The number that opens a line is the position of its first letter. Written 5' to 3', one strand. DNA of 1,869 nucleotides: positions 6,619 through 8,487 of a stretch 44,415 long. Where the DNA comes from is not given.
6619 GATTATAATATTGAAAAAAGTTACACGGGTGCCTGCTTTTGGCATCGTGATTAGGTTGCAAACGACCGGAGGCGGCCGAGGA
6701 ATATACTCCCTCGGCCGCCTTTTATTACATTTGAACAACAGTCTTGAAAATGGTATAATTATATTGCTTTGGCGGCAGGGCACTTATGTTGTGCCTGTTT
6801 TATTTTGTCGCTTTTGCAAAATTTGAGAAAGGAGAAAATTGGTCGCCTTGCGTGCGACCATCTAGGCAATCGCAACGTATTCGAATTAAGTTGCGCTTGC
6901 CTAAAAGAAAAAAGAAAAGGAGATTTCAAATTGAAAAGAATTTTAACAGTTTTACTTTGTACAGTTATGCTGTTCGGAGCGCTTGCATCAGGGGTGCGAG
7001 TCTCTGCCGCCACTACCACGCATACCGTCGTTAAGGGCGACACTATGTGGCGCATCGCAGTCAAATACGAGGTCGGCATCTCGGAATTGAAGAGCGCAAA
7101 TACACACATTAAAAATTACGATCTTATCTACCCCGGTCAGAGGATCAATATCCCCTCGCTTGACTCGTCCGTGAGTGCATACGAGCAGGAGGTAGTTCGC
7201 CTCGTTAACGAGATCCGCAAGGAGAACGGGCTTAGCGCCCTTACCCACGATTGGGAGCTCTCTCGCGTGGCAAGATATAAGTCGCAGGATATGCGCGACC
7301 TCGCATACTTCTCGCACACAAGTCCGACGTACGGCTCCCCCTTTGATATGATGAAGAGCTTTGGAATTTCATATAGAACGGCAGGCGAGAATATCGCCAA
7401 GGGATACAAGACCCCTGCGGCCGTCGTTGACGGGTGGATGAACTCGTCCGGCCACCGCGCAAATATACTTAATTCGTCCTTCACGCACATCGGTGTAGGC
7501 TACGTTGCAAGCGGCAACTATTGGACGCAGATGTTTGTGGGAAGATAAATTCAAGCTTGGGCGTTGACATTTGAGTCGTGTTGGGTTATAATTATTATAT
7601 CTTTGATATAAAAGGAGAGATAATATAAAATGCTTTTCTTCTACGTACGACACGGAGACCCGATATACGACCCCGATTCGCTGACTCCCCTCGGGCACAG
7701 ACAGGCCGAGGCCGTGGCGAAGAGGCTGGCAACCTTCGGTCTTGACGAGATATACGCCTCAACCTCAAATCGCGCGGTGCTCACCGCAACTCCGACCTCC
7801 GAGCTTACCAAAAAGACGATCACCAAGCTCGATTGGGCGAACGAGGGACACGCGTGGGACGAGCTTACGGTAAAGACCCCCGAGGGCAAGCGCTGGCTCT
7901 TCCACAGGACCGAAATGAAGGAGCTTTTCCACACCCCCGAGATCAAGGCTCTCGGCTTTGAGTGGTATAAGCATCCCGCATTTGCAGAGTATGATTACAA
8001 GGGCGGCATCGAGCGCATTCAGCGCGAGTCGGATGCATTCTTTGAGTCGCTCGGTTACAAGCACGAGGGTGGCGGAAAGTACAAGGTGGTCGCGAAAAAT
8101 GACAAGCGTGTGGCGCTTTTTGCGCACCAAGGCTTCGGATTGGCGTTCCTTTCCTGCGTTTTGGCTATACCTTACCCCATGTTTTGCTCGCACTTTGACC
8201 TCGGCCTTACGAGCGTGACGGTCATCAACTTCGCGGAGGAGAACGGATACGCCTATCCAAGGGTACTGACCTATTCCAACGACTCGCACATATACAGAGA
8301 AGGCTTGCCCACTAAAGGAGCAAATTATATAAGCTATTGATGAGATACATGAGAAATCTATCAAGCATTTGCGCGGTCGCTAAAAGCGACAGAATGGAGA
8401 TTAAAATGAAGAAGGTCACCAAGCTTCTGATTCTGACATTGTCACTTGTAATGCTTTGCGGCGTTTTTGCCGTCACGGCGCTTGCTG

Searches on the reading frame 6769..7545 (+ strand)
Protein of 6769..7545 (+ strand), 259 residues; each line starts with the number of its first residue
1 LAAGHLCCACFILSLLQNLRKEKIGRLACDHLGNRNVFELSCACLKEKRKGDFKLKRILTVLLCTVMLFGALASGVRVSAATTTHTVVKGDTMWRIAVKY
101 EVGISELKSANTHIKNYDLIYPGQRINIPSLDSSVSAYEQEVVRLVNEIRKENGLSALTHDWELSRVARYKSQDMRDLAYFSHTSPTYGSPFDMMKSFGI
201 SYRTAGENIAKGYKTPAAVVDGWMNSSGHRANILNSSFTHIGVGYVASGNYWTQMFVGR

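Call 9: search_protein_families(library=pfam, proteins=[window:6769-7545:+], max_evalue=0.001)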
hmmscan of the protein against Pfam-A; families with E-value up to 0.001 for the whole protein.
window:6769-7545:+ (259 aa): 2 families
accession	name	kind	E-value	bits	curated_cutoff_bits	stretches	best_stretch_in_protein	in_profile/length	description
PF00188.32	CAP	-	2.7e-23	83.5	21.1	1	143-256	1-117/117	Cysteine-rich secretory protein family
PF01476.26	LysM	-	3.6e-16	59.3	20.9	1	85-129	1-43/43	LysM domain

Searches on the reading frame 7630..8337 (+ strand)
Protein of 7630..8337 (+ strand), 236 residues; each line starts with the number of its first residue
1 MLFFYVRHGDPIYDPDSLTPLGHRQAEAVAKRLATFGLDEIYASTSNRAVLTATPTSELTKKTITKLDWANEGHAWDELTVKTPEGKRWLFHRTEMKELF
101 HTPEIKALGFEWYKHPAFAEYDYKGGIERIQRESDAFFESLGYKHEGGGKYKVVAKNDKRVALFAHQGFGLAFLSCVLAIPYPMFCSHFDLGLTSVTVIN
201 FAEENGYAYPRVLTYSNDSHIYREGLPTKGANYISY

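Call 9: search_protein_families(library=pfam, proteins=[window:7630-8337:+], max_evalue=0.001)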
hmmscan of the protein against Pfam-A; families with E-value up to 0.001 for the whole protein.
window:7630-8337:+ (236 aa): 1 family
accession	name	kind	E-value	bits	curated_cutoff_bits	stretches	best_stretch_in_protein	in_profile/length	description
PF00300.27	His_Phos_1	-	2.6e-14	53.8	21.7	1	17-205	24-185/194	Histidine phosphatase superfamily (branch 1)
